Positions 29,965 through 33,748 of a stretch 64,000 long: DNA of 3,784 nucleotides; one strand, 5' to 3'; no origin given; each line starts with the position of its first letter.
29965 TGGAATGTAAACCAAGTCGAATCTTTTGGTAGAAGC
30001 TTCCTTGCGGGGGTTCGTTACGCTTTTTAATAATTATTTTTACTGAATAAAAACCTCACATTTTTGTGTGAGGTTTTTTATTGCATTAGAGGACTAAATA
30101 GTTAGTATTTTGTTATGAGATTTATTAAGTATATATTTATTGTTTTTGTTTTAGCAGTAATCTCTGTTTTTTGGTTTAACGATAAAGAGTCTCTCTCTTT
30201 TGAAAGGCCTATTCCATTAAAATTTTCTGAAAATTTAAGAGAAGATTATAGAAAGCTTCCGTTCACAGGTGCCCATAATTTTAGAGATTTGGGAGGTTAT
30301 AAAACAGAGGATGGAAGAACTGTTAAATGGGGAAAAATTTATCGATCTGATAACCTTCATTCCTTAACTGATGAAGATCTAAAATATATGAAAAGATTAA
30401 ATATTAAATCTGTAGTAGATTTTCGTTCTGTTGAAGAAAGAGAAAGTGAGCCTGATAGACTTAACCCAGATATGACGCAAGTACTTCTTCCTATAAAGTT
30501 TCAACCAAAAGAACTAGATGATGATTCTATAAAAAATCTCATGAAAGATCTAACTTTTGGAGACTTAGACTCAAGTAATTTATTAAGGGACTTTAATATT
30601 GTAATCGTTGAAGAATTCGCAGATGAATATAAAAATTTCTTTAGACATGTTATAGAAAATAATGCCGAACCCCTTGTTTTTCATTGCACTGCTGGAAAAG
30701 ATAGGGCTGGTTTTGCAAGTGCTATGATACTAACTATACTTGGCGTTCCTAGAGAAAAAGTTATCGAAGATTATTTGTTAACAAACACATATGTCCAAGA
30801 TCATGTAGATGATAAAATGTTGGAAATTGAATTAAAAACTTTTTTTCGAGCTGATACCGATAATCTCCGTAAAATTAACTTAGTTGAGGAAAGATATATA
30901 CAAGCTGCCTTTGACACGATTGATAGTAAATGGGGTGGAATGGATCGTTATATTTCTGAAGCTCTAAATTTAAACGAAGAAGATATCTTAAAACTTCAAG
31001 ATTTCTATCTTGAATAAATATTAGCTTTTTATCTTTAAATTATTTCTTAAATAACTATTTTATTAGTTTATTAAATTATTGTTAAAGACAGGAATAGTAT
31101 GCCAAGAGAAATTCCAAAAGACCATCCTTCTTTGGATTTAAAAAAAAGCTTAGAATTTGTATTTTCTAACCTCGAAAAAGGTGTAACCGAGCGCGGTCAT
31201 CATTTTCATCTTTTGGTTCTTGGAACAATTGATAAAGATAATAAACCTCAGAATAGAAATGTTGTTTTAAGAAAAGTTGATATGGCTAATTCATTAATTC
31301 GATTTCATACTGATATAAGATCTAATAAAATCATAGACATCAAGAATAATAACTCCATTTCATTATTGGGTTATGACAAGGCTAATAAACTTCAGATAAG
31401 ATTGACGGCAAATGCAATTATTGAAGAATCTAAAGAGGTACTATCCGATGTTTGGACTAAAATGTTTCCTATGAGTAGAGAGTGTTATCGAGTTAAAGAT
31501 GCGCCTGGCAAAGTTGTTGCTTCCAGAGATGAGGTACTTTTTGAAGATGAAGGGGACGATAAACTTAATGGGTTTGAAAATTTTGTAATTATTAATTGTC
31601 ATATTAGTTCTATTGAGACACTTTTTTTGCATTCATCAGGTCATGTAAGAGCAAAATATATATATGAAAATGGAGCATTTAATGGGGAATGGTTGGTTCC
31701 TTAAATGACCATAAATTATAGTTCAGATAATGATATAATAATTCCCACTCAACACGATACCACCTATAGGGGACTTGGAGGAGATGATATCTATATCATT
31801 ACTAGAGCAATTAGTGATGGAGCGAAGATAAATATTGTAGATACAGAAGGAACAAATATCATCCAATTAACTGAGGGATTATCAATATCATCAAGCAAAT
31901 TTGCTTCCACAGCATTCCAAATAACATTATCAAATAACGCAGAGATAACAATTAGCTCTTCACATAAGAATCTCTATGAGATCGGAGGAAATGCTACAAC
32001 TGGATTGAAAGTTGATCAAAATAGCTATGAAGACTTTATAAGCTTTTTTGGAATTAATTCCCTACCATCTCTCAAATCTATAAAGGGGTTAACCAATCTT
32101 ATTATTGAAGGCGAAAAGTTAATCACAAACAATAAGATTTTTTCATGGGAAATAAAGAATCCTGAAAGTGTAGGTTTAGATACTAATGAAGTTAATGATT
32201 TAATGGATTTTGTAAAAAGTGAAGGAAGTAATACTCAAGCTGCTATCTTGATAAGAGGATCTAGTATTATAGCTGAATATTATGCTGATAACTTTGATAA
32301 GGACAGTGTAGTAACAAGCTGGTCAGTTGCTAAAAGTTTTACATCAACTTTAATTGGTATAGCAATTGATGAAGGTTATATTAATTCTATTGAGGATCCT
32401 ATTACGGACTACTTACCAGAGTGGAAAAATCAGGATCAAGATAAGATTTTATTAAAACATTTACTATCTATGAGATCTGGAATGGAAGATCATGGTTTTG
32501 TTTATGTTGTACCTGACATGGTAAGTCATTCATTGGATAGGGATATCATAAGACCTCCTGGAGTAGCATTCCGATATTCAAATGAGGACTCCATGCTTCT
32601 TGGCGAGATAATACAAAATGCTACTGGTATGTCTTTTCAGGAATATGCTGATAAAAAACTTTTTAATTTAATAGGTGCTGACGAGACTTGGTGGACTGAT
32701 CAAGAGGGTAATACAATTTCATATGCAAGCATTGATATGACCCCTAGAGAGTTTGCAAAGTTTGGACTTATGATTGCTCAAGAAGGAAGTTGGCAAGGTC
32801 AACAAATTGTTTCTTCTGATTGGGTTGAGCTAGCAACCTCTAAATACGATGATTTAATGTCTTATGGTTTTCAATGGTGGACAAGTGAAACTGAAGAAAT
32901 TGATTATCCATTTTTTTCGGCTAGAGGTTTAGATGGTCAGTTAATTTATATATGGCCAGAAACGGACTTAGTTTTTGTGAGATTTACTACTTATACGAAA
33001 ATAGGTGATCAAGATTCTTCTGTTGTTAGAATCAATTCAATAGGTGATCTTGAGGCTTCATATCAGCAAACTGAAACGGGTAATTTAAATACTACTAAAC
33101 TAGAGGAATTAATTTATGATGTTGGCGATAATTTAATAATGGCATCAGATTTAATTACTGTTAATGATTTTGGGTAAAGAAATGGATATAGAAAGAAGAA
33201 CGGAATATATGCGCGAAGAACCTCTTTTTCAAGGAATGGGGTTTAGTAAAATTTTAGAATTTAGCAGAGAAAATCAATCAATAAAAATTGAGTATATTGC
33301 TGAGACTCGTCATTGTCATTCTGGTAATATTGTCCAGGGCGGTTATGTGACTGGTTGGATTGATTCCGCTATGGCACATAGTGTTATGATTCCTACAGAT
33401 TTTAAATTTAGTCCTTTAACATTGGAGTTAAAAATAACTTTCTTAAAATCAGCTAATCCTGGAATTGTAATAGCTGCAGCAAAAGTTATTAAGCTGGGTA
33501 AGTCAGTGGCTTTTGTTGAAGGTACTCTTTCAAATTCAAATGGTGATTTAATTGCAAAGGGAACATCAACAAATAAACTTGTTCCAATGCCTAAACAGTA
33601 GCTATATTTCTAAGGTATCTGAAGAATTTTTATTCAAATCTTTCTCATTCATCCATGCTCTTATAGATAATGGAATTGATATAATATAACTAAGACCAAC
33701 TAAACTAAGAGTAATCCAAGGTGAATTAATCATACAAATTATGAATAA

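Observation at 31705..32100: Roughly 125-residue RTX-like N-terminal module shared by two otherwise unrelated proteins 15 kb apart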

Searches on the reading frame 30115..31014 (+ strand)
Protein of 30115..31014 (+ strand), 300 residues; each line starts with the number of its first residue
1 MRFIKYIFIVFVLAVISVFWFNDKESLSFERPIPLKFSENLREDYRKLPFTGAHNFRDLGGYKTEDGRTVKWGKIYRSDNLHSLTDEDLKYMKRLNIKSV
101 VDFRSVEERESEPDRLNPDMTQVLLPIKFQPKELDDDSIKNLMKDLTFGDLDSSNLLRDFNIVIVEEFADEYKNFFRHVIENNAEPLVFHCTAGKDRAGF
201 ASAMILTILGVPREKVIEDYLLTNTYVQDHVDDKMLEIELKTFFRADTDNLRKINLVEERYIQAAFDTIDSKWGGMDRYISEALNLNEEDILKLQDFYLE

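Call 70: search_protein_families(library=pfam, proteins=[window:30115-31014:+], max_evalue=0.1)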
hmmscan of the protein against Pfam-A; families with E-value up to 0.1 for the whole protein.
window:30115-31014:+ (300 aa): 5 families
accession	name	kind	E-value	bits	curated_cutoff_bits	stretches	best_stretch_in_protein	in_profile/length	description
PF13350.11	Y_phosphatase3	-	1.6e-70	238.3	22.2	1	48-300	1-240/240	Tyrosine phosphatase family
PF22784.1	PTP-SAK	-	1.6e-05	25.4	27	1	175-216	76-119/153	Swiss Army Knife protein, DSP-PTPase phosphatase domain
PF22785.1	Tc-R-P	-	0.00013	22.9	27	1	168-207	64-102/106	Polymorphic toxin system, DSP-PTPase phosphatase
PF22741.1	PTP-NADK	-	0.0026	17.6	27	0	172-199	95-122/163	DSP-PTPase phosphatase fused to NAD+ Kinase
PF03162.18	Y_phosphatase2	-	0.018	15.1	27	1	88-238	24-145/165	Tyrosine phosphatase family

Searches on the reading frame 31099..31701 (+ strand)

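Call 70: search_protein_families(library=pfam, proteins=[window:31099-31701:+], max_evalue=0.1)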
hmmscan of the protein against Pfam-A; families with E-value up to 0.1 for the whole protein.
window:31099-31701:+ (201 aa): 3 families
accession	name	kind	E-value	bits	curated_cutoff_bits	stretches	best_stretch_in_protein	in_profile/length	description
PF12766.13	Pyridox_oxase_2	-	1.3e-12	48.6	26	1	25-107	8-97/100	Pyridoxamine 5'-phosphate oxidase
PF01243.27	PNPOx_N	-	2e-07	31.8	28.1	1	35-122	11-89/120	Pyridoxamine 5'-phosphate oxidase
PF16242.11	Pyrid_ox_like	-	0.003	17.5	28.8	1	34-123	11-99/149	Pyridoxamine 5'-phosphate oxidase like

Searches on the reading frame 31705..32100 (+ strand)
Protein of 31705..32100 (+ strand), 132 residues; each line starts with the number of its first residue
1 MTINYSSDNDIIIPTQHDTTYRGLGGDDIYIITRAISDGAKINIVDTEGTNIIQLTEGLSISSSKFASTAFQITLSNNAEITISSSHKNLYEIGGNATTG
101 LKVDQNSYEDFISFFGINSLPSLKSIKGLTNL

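Call 4: search_protein_families(library=pfam, proteins=[window:31705-32100:+], max_evalue=1)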
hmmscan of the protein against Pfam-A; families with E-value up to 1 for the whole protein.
window:31705-32100:+ (132 aa): 4 families
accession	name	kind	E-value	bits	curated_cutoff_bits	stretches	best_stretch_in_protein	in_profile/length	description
PF03563.18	Bunya_G2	-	0.011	15.4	25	1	33-99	52-122/281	Bunyavirus glycoprotein G2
PF20426.4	NBCH_WD40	-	0.047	13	50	1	33-109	4-76/350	Neurobeachin beta propeller domain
PF23662.1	DUF7152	-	0.17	12.7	27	1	48-85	53-90/100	Domain of unknown function (DUF7152)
PF20579.4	LapA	-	0.24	12.2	27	1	64-87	26-49/99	LapA domain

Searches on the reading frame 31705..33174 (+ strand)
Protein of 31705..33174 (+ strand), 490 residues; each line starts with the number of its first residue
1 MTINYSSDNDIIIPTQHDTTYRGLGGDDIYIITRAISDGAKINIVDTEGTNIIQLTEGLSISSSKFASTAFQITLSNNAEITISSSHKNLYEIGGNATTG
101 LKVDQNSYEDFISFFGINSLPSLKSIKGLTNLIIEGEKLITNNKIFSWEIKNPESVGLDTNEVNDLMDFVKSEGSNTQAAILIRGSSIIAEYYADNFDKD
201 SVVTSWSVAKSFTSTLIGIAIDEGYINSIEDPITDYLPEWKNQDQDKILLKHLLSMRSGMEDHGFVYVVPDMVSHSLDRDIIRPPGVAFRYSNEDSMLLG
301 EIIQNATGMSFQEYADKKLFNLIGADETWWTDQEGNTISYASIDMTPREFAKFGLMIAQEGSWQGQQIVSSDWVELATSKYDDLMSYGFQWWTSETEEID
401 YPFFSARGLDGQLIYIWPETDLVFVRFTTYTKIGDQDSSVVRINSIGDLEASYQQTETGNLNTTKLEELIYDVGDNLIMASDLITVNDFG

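Call 4: search_protein_families(library=pfam, proteins=[window:31705-33174:+], max_evalue=1)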
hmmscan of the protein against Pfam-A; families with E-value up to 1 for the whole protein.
window:31705-33174:+ (490 aa): 2 families
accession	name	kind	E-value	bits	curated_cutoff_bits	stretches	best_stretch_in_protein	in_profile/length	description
PF00144.29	Beta-lactamase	-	1.1e-28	100.8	27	1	179-432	19-312/329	Beta-lactamase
PF03563.18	Bunya_G2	-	0.12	12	25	1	34-99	53-122/281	Bunyavirus glycoprotein G2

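Call 6: search_protein_families(library=ncbifam, proteins=[window:31705-33174:+], max_evalue=1)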
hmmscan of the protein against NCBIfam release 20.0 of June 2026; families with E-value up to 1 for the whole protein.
window:31705-33174:+ (490 aa): 43 families (the best 25 are shown)
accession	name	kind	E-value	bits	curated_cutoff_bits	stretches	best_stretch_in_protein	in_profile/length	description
NF045925.1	3-sucCA_synth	equivalog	2.5e-30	105.4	800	1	144-433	23-314/498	3-succinylated cholic acid synthase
NF033085.1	bla_class_C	equivalog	4.5e-10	38.9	415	1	197-341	44-196/356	class C beta-lactamase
NF033575.1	blaRHO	exception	5.8e-08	32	825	1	200-330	77-207/380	RHO family class C beta-lactamase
NF038366.1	blaSFDC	exception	1.7e-07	30.6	840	1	202-331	79-210/382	SFDC family class C beta-lactamase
NF000185.2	BlaEC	exception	2.1e-07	30.2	850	1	203-333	76-208/377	BlaEC family class C beta-lactamase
NF012173.1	CMY2-MIR-ACT-EC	exception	4e-07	29.2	680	1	204-341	81-220/380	CMY2/MIR/ACT/EC family class C beta-lactamase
NF000264.2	blaOCH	exception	9e-07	28.2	800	1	193-341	76-226/390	OCH family extended-spectrum class C beta-lactamase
NF000191.1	CMY2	exception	1.1e-06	27.7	800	1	203-341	80-220/381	CMY-2 family class C beta-lactamase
NF038089.1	blaYRC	exception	1.2e-06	27.8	870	1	204-334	81-213/381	YRC family class C beta-lactamase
NF053709.1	blaAKO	exception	3.5e-06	26.2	875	1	196-332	73-211/381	AKO family class C beta-lactamase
NF038359.1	blaPRC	exception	3.8e-06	26.1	820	1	197-329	72-206/379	PRC family class C beta-lactamase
NF041666.1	ampC_Ecan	exception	1.3e-05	24.2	860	1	206-331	83-210/381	CMY2-MIR-ACT-EC family cephalosporin-hydrolyzing class C beta-lactamase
NF000419.2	blaCMH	exception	1.4e-05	24.5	875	1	206-332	83-211/381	CMH family class C beta-lactamase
NF000385.4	blaACT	exception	2e-05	23.8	810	1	206-340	83-219/380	ACT family cephalosporin-hydrolyzing class C beta-lactamase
NF000187.3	BlaMIR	exception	2.8e-05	23.4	882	1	206-337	83-216/381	MIR family cephalosporin-hydrolyzing class C beta-lactamase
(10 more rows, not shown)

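Call 17: find_homologous_proteins(query=window:31705-33174:+, region=1-125, max_evalue=0.001)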
Query window:31705-33174:+, residues 1-125 (125 aa): 275 proteins with E <= 0.001 among 427 candidates; the best 120 are listed.
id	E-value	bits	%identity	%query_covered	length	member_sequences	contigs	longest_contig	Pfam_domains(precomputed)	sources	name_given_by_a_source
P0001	9.6e-69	247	98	100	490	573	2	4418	PF00144.30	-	-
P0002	5.5e-68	244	98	100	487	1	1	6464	PF00144.30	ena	-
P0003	3.9e-65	235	94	100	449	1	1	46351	PF00144.30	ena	-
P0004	5.5e-64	231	93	100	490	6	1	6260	PF00144.30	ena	-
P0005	2.8e-63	229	91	100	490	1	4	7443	PF00144.30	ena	-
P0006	7.4e-62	224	95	96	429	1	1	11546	PF00144.30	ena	-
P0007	8.7e-62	224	90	100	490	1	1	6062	PF00144.30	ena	-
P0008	6.2e-61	221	89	100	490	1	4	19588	PF00144.30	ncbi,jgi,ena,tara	tara:strand:- start:49 stop:1521 length:1473 start_codon:yes stop_codon:yes gene_type:complete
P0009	6.2e-61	221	89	100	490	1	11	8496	PF00144.30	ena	-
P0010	6.2e-61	221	89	100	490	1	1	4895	PF00144.30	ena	-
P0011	6.2e-61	221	89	100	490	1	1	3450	PF00144.30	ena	-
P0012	6.2e-61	221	89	100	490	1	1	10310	PF00144.30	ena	-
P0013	6.2e-61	221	89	100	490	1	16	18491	PF00144.30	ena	-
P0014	6.2e-61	221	89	100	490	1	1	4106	PF00144.30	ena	-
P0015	7.9e-61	221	86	100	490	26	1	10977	PF00144.30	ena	-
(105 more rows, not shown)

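Call 60: predict_structure(alignment_id=A4)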
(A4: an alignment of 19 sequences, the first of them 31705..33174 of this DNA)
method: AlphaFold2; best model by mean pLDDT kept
length: 490 residues; sequences in the alignment: 19
mean_pLDDT: 46.5   pTM: 0.33
mean pLDDT of the five models: 46.5, 45.8, 45.3, 42.1, 39.0
residues with pLDDT >= 90: 0; 70-90: 82; 50-70: 98; < 50: 310
segments of 3 or more residues with pLDDT < 50: 96-98, 103-150, 185-188, 197-224, 252-423, 429-464, 476-490
pLDDT, mean of each block of 10 residues (from residue 1): 63 80 74 84 78 78 70 85 69 53 45 37 30 30 33 65 74 61 50 50 37 41 51 65 63 38 23 27 24 32 44 39 29 32 32 32 35 36 28 28 32 43 50 30 28 31 50 45 24
secondary structure, 60 per line:
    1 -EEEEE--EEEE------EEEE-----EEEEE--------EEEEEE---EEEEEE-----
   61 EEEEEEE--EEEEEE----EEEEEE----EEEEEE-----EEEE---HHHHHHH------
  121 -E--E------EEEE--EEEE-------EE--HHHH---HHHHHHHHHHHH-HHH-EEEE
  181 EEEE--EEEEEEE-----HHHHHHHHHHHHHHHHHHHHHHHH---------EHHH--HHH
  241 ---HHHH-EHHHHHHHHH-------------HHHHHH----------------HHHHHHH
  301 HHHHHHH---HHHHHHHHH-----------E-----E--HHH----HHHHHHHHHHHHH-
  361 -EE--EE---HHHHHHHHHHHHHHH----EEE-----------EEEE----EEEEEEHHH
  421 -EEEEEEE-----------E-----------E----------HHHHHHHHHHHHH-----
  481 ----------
elements in order: E2-6 E9-12 E19-22 E28-32 E41-46 E50-55 E61-67 E70-75 E80-85 E90-95 E101-104 H108-114 E132-135 E138-141 H153-156 H160-171 E177-184 E187-193 H199-222 H244-247 H250-258 H272-277 H294-307 H311-319 H347-359 H371-385 E390-392 E404-407 E412-417 E422-428 H463-475

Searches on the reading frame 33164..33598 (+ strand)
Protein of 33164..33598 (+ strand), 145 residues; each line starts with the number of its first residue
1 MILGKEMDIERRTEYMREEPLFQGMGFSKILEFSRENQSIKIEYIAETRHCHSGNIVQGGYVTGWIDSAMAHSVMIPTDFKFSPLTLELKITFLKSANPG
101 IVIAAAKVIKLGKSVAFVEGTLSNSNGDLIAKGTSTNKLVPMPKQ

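Call 70: search_protein_families(library=pfam, proteins=[window:33164-33598:+], max_evalue=0.1)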
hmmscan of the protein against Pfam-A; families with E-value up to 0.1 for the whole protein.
window:33164-33598:+ (145 aa): 2 families
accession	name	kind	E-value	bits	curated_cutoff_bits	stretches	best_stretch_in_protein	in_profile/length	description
PF03061.28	4HBT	-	6.1e-11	42.9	20.6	1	55-130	2-78/79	Thioesterase superfamily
PF13622.12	4HBT_3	-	4.7e-07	30.4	24.3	1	54-135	9-80/83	Acyl-CoA thioesterase N-terminal domain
